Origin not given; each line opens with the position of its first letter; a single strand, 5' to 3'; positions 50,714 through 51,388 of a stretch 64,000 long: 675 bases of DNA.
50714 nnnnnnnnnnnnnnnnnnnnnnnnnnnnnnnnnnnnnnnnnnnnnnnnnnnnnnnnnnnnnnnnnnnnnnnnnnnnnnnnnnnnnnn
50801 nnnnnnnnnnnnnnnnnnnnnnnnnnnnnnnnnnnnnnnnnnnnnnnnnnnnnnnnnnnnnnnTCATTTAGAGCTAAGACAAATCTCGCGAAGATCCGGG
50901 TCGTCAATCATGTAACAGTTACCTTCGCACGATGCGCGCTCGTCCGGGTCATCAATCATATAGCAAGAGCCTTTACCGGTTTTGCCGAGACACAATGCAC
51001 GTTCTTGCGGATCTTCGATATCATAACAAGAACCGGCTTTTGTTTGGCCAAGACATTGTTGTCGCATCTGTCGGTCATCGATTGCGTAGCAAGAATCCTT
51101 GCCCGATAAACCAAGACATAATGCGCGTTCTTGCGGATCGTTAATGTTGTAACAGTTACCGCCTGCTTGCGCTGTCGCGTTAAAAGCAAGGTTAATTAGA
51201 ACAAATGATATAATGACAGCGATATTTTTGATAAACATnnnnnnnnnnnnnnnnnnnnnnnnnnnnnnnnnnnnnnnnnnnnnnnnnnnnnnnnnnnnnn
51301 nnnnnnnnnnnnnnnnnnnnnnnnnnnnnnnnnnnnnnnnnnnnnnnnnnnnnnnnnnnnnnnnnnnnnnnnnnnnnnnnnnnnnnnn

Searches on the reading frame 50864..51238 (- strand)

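Call 87: search_protein_families(library=pfam, proteins=[window:50864-51238:-], max_evalue=0.01)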
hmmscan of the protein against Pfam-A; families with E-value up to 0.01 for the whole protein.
window:50864-51238:- (124 aa): 1 family
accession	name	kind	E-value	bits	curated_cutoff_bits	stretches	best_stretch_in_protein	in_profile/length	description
PF15022.11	DUF4522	-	0.0073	16.8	27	0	65-82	13-30/117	Protein of unknown function (DUF4522)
